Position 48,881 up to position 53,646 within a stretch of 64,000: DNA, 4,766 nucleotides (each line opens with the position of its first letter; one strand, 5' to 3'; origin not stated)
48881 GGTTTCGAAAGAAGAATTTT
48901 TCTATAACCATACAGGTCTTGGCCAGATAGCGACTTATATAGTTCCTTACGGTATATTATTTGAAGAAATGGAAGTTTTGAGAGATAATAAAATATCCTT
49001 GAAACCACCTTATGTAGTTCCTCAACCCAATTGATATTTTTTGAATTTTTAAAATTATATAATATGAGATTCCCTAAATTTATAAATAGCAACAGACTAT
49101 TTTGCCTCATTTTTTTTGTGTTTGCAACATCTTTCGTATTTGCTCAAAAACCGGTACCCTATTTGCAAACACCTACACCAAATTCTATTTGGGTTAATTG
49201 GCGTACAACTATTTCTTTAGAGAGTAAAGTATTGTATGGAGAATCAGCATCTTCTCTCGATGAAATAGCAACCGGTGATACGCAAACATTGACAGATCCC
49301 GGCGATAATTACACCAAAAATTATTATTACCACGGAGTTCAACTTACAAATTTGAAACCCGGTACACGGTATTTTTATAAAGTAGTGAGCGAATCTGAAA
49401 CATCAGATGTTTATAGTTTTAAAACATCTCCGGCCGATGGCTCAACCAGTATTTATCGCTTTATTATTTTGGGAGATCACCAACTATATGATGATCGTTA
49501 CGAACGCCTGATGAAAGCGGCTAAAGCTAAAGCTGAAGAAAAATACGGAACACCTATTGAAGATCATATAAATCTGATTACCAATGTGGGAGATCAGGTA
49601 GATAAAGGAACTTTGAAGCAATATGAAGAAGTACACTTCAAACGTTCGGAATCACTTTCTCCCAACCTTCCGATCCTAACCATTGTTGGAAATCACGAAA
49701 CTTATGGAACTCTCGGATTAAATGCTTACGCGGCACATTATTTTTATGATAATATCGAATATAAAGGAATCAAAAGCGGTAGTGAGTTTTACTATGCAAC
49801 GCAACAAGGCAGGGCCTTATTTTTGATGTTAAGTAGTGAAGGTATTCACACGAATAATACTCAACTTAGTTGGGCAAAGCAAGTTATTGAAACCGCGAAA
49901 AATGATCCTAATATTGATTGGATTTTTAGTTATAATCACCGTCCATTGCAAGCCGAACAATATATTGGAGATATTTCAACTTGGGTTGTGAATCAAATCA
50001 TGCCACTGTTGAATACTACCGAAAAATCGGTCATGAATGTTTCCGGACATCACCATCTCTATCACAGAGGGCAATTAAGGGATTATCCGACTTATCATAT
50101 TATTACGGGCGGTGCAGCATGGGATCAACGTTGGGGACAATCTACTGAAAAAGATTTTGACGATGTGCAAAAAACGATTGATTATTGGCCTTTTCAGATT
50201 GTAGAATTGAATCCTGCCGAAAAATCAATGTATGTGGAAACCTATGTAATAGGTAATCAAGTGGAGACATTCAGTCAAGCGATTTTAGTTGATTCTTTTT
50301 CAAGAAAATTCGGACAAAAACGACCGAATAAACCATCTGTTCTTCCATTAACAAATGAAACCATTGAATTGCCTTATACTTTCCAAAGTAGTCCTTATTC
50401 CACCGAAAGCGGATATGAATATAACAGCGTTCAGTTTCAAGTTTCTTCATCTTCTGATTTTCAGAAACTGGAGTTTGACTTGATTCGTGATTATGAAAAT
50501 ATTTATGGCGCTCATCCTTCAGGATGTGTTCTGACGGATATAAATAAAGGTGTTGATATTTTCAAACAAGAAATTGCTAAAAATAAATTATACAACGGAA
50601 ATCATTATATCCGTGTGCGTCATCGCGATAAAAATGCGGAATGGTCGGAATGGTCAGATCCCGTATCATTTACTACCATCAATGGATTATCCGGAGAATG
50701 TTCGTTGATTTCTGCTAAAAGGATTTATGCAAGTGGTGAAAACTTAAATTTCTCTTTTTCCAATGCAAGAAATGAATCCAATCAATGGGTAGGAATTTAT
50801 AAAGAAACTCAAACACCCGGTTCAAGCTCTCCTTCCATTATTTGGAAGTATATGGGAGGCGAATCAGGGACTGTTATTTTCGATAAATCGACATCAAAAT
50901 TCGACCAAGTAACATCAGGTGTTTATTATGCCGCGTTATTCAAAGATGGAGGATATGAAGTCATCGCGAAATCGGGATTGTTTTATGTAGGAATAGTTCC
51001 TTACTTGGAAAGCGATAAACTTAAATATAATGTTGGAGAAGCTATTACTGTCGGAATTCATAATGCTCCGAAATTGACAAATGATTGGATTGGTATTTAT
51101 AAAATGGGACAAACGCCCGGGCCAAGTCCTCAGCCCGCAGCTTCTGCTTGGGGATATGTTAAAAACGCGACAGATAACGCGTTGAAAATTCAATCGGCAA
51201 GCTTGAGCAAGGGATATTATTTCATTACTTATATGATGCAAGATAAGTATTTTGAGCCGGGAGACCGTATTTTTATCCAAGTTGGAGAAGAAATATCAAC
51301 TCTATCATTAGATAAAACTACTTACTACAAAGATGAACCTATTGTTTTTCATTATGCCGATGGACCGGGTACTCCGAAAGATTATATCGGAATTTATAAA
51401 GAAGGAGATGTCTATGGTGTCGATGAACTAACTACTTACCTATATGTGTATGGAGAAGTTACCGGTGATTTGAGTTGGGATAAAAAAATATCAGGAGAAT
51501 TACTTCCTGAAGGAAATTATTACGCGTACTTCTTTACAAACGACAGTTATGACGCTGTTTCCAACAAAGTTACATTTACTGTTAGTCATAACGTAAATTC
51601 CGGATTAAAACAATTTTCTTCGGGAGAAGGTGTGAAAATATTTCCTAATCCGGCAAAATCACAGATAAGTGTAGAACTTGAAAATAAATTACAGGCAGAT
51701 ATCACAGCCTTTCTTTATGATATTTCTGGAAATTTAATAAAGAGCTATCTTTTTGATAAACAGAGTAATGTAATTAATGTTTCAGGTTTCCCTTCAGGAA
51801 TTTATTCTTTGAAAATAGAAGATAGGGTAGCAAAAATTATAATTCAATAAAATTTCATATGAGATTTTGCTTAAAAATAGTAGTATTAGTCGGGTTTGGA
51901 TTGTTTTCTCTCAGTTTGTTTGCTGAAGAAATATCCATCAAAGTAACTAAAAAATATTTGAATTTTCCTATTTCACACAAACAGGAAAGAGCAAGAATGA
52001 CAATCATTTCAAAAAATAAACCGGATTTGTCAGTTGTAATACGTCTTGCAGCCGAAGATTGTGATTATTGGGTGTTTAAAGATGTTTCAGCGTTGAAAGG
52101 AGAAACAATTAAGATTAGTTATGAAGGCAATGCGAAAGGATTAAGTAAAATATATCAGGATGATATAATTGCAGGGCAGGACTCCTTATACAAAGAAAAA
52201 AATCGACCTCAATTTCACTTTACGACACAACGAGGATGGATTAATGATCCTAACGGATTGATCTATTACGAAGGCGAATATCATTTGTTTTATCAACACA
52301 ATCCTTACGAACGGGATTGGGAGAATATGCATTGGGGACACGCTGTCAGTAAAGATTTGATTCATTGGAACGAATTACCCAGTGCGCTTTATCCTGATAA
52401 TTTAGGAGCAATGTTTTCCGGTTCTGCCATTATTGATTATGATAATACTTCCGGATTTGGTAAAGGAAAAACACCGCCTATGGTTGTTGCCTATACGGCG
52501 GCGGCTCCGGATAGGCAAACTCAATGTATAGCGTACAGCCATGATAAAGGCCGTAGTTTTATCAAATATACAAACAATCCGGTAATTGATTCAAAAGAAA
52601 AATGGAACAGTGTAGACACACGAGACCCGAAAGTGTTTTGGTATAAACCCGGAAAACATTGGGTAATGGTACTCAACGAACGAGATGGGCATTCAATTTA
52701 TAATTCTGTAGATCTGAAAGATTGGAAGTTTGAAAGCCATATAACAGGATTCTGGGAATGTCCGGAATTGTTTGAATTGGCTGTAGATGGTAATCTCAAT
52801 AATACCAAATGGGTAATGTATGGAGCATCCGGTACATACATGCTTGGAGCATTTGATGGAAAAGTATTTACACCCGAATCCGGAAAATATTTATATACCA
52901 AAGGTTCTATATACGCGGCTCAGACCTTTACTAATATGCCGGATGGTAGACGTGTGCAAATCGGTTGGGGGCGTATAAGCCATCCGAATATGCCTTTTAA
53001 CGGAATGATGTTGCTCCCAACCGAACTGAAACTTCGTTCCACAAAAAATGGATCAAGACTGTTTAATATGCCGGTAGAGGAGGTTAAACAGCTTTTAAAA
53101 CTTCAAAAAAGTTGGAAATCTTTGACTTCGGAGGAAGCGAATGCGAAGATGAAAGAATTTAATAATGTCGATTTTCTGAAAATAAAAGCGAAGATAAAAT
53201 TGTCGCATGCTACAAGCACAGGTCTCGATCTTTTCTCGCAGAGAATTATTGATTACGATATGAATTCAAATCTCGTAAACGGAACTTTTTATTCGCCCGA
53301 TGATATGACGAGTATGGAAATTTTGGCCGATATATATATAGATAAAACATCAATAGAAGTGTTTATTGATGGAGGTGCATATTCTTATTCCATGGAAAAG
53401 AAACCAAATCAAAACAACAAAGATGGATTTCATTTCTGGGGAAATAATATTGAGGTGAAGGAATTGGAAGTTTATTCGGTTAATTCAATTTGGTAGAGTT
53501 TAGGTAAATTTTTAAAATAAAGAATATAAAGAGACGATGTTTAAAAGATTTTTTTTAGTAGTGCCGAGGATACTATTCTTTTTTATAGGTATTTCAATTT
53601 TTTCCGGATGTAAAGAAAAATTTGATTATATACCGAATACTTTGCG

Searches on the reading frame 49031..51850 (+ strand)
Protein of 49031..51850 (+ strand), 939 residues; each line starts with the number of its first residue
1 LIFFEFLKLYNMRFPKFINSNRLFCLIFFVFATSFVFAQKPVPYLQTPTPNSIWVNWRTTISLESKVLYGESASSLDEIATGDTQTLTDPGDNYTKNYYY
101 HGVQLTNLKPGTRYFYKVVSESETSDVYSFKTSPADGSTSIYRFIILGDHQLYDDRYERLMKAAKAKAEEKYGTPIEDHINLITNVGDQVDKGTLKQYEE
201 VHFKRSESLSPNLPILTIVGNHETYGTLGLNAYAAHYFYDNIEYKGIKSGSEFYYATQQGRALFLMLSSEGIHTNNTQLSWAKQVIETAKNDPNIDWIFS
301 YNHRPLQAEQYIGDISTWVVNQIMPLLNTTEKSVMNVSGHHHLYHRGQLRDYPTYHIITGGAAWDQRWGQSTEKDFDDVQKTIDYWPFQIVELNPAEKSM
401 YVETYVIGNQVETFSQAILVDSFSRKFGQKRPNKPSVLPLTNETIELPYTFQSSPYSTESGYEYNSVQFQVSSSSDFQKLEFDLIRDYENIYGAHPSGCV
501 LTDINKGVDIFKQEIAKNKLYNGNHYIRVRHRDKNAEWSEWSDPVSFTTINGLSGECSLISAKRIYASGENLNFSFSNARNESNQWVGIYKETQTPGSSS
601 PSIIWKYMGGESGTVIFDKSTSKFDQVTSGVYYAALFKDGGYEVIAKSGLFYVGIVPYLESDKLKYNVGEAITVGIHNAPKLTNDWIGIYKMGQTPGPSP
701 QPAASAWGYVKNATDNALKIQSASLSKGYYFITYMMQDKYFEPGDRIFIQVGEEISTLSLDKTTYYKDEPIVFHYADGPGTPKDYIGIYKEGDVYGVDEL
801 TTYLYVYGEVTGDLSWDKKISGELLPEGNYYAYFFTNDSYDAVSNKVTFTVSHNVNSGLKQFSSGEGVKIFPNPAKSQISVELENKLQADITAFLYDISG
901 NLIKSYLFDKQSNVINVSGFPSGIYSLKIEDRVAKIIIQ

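Call 7: search_protein_families(library=pfam, proteins=[window:49031-51850:+])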
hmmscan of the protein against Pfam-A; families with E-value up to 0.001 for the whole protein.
window:49031-51850:+ (939 aa): 4 families
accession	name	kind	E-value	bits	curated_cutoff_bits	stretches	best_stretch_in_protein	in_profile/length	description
PF16656.11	Pur_ac_phosph_N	-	8e-18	65.2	30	1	46-132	9-93/93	Purple acid Phosphatase, N-terminal domain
PF18962.6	Por_Secre_tail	-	1e-11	45.4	27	1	870-938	1-75/75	Secretion system C-terminal sorting domain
PF00149.33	Metallophos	-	5.6e-09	37.1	21.5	1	143-342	2-189/191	Calcineurin-like phosphoesterase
PF17751.7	SKICH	-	6.7e-05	23.8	23.4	0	680-694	27-41/103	SKICH domain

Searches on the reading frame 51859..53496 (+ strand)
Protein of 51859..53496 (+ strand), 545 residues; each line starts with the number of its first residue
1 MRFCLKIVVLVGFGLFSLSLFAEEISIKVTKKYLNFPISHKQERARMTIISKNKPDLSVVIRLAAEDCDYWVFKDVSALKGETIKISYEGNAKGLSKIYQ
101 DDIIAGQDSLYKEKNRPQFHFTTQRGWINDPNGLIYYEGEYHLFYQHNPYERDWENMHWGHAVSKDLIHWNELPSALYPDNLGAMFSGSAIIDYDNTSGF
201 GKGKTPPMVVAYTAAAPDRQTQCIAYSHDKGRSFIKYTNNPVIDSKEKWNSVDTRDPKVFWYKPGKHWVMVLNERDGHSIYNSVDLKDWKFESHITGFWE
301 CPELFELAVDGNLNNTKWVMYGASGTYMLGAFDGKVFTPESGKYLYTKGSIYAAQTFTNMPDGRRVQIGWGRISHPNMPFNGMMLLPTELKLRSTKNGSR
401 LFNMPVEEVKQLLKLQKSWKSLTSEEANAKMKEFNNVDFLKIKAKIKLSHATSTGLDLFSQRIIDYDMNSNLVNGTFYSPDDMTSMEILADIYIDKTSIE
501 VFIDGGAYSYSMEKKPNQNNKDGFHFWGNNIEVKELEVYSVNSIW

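Call 7: search_protein_families(library=pfam, proteins=[window:51859-53496:+])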
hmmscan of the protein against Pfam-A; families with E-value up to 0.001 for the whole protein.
window:51859-53496:+ (545 aa): 3 families
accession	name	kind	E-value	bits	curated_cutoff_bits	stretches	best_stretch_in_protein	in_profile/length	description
PF00251.26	Glyco_hydro_32N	-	2.5e-74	251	22.1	1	120-402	1-304/307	Glycosyl hydrolases family 32 N-terminal domain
PF16352.10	DUF4980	-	3.5e-08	33.7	28.9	1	26-92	8-74/109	Domain of unknown function (DUF4980)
PF08244.19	Glyco_hydro_32C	-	0.00086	19.8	21.9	0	491-539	108-157/158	Glycosyl hydrolases family 32 C terminal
